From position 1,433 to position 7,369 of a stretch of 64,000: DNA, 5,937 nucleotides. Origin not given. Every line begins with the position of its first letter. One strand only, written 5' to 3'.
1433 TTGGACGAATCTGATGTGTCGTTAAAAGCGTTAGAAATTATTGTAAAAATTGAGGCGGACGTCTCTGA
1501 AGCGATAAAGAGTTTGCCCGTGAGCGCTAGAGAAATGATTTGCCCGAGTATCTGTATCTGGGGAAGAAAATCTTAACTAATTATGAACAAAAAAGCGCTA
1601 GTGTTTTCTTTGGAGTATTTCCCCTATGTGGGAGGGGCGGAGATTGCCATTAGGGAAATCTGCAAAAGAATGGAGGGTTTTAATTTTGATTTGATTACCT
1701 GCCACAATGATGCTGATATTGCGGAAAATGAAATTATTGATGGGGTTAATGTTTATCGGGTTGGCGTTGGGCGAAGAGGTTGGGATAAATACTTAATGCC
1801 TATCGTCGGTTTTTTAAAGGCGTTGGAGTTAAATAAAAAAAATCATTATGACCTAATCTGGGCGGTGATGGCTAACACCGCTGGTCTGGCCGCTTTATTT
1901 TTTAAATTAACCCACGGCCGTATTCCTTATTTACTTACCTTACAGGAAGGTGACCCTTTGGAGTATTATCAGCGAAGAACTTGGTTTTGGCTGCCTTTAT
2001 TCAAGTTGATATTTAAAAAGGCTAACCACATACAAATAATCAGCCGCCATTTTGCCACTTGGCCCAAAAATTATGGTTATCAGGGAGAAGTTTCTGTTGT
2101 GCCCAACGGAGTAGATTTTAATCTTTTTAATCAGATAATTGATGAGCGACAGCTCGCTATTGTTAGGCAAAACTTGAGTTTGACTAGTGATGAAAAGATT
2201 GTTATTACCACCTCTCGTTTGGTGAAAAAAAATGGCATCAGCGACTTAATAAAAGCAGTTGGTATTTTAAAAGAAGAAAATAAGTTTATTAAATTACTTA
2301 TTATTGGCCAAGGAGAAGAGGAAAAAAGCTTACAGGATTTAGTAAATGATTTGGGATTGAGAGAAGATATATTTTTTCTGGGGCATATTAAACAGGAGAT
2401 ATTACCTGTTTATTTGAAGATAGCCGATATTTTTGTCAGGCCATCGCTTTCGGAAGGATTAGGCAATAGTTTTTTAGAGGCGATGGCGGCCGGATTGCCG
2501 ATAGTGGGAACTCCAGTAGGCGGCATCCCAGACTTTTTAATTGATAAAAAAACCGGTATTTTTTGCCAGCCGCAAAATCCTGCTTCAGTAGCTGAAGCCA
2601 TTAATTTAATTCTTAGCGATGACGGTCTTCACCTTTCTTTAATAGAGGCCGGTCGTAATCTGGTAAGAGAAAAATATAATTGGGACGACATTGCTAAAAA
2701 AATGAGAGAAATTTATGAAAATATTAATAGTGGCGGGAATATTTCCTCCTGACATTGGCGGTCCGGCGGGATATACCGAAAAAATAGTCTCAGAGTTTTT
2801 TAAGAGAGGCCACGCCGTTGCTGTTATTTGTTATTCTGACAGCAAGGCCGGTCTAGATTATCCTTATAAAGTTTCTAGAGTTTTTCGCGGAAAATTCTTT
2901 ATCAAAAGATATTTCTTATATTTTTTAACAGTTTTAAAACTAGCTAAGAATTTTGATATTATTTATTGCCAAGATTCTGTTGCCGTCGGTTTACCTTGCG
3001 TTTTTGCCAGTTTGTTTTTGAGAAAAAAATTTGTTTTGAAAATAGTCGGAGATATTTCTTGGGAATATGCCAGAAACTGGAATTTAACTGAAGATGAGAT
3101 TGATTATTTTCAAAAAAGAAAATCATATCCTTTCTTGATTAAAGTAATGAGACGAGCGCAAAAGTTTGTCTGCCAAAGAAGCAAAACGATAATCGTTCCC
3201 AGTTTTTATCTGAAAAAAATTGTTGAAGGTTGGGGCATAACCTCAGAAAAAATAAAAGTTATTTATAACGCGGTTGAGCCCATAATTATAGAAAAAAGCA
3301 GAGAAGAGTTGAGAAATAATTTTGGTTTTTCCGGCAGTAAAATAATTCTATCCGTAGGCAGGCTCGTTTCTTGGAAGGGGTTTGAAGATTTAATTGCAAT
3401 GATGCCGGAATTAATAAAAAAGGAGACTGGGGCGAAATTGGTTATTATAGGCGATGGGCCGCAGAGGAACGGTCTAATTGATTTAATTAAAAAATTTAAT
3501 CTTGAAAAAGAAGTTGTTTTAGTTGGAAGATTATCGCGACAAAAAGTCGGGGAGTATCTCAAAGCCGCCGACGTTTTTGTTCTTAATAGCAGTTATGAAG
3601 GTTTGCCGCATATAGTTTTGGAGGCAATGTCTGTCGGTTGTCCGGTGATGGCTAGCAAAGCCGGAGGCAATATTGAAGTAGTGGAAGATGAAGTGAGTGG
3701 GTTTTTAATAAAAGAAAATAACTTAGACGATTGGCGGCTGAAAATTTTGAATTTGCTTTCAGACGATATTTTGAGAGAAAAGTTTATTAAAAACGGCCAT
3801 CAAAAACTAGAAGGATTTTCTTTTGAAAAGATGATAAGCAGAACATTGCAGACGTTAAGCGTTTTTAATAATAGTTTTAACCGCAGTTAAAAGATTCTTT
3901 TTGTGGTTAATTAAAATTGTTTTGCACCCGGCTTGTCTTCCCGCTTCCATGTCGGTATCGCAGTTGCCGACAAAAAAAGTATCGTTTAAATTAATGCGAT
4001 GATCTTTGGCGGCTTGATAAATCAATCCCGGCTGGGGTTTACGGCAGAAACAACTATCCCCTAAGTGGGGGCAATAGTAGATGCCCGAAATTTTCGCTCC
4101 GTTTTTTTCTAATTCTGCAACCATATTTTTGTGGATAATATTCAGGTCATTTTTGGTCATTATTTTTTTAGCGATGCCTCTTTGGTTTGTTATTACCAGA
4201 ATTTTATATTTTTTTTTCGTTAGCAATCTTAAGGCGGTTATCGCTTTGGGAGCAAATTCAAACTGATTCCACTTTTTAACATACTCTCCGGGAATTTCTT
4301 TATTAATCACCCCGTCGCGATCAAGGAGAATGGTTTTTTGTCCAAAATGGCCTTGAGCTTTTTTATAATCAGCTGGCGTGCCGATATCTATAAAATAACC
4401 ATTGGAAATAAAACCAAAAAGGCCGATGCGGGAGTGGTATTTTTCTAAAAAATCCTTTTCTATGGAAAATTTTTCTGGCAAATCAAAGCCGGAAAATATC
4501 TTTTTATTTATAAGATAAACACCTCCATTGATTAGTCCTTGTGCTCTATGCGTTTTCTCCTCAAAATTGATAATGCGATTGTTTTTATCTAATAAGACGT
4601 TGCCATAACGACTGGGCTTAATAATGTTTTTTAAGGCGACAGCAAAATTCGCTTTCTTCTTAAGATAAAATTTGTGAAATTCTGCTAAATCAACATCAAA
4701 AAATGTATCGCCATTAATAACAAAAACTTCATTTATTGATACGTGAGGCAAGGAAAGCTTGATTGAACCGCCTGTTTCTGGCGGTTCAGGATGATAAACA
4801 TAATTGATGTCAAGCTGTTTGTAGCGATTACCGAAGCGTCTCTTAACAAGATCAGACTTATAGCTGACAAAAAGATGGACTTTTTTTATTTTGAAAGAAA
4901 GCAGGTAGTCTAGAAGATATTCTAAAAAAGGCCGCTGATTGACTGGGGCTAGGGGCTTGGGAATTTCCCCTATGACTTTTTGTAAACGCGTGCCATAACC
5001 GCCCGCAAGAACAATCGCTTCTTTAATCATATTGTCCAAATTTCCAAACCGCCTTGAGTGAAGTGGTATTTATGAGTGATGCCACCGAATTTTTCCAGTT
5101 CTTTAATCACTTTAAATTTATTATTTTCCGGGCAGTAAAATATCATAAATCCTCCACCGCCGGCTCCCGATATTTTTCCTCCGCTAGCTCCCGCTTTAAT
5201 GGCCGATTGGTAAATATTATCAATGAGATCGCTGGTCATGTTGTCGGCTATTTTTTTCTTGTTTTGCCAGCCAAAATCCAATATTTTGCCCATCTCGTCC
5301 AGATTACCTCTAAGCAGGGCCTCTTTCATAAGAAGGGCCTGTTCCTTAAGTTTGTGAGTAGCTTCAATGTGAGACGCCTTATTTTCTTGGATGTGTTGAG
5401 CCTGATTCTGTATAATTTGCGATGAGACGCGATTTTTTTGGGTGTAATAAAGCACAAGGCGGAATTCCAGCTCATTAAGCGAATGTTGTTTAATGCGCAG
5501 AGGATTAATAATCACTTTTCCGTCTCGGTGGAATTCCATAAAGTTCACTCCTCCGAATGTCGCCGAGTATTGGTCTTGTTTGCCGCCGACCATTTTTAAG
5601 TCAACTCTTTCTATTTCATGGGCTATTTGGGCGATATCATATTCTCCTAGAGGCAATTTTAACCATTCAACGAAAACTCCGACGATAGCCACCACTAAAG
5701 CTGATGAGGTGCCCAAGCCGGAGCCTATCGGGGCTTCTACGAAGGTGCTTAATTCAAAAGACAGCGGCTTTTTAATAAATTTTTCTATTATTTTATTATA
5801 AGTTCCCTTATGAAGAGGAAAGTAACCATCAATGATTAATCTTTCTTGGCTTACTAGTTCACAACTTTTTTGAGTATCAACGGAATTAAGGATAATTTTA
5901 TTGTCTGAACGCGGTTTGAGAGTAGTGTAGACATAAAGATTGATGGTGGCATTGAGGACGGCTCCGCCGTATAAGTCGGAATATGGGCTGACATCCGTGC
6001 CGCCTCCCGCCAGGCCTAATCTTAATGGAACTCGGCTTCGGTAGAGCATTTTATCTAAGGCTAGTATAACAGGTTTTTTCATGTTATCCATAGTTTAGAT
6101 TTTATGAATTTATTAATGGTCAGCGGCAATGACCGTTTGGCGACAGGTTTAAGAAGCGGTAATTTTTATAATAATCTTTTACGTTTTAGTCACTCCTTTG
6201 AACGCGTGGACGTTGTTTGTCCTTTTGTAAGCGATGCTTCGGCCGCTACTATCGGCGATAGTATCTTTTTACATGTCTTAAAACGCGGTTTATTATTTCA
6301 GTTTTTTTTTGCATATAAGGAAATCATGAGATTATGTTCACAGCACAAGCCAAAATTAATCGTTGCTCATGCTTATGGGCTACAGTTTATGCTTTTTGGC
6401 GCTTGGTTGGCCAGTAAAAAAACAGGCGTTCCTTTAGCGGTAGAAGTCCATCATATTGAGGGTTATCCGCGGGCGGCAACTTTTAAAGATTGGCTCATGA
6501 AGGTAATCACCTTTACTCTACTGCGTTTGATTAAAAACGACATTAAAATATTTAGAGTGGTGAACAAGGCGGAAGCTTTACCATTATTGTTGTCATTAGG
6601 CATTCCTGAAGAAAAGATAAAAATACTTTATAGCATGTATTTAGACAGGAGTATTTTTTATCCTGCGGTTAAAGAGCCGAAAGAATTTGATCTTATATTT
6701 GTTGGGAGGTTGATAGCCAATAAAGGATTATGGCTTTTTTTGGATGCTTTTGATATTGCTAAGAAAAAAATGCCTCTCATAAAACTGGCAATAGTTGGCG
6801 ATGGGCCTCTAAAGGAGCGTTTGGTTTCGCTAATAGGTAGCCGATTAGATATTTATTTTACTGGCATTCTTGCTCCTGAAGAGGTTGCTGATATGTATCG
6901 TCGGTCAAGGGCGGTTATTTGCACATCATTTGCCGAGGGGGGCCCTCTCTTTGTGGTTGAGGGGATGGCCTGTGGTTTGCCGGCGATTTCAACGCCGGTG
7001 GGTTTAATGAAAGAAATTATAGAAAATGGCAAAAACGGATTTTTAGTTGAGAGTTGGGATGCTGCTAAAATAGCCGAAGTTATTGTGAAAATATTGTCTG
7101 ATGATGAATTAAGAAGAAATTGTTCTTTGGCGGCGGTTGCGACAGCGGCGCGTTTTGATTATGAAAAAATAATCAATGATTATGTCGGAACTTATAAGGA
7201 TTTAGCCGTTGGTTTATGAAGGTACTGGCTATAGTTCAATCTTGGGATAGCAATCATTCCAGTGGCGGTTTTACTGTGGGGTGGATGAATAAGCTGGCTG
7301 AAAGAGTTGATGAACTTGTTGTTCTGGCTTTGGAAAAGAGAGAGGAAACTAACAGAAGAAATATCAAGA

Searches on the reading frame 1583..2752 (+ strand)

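Call 8: search_protein_families(library=pfam, proteins=[window:1583-2752:+], max_evalue=0.01)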
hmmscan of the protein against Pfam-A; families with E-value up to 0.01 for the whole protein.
window:1583-2752:+ (389 aa): 7 families
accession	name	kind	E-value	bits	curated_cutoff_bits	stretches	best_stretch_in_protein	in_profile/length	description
PF00534.26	Glycos_transf_1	-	3.3e-44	150.9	26.4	1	195-359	6-171/172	Glycosyl transferases group 1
PF13692.12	Glyco_trans_1_4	-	6.2e-35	121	27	1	205-346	2-142/142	Glycosyl transferases group 1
PF13439.12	Glyco_transf_4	-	4e-14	53.4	28.5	1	16-179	1-168/170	Glycosyltransferase Family 4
PF13579.12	Glyco_trans_4_4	-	1e-09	39.4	29.7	1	17-176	1-158/158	Glycosyl transferase 4-like domain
PF13524.12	Glyco_trans_1_2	-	2.6e-07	31.1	25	1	262-374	28-142/144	Glycosyl transferase-like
PF20706.3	GT4-conflict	-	1.8e-05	24.4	26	1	218-373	213-384/385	Family 4 Glycosyltransferase in conflict systems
PF13477.12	Glyco_trans_4_2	-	0.0018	18.9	23.4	1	31-150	23-135/139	Glycosyl transferase 4-like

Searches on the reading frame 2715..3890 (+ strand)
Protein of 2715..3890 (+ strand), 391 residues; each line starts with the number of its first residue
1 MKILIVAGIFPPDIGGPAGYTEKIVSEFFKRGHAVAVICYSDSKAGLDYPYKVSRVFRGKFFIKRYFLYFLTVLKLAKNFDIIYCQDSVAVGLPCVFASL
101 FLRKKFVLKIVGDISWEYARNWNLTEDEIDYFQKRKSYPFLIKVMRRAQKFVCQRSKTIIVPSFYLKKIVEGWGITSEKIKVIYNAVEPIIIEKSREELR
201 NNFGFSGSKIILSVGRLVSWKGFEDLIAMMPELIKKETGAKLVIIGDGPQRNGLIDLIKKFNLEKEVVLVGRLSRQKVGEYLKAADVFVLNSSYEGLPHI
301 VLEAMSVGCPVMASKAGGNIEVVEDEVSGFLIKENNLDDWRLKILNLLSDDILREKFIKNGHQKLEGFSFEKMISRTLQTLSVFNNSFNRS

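Call 8: search_protein_families(library=pfam, proteins=[window:2715-3890:+], max_evalue=0.01)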
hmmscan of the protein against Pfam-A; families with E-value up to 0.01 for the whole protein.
window:2715-3890:+ (391 aa): 7 families
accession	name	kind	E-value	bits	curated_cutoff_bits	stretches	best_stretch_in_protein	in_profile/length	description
PF00534.26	Glycos_transf_1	-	4.2e-47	160.3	26.4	1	196-363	2-171/172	Glycosyl transferases group 1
PF13692.12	Glyco_trans_1_4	-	9.3e-33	113.9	27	1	209-350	2-142/142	Glycosyl transferases group 1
PF13439.12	Glyco_transf_4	-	4.4e-15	56.6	28.5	1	14-188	1-167/170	Glycosyltransferase Family 4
PF13579.12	Glyco_trans_4_4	-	2.8e-07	31.5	29.7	1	15-185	1-157/158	Glycosyl transferase 4-like domain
PF20706.3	GT4-conflict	-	7.5e-07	28.9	26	1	207-330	196-327/385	Family 4 Glycosyltransferase in conflict systems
PF13524.12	Glyco_trans_1_2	-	0.0026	18.2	25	1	235-365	10-129/144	Glycosyl transferase-like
PF13477.12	Glyco_trans_4_2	-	0.0077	16.8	23.4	0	19-107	11-103/139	Glycosyl transferase 4-like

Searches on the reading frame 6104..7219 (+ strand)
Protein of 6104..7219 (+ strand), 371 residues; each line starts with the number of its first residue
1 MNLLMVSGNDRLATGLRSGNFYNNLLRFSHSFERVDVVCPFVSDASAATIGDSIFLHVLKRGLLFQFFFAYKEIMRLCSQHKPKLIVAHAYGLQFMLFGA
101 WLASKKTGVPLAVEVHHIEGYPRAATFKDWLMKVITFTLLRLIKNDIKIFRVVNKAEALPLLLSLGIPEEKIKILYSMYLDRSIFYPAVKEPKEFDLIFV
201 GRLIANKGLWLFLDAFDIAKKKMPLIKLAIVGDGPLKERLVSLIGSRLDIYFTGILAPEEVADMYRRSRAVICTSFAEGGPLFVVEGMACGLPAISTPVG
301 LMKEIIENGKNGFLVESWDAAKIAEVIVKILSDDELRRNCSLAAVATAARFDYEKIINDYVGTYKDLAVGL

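Call 4: search_protein_families(library=pfam, proteins=[window:6104-7219:+], max_evalue=0.01)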
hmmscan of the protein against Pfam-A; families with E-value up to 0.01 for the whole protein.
window:6104-7219:+ (371 aa): 6 families
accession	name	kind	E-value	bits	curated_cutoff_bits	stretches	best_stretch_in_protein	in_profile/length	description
PF00534.26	Glycos_transf_1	-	2.6e-34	118.7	26.4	1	190-342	11-167/172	Glycosyl transferases group 1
PF13692.12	Glyco_trans_1_4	-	3.9e-31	108.7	27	1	196-333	3-142/142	Glycosyl transferases group 1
PF13439.12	Glyco_transf_4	-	1.4e-07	32.1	28.5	1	34-176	21-163/170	Glycosyltransferase Family 4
PF13524.12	Glyco_trans_1_2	-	9.7e-07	29.3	25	1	224-358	13-140/144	Glycosyl transferase-like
PF13579.12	Glyco_trans_4_4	-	5.2e-06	27.3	29.7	1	74-174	63-154/158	Glycosyl transferase 4-like domain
PF20706.3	GT4-conflict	-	0.0074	15.7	26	0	193-305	196-320/385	Family 4 Glycosyltransferase in conflict systems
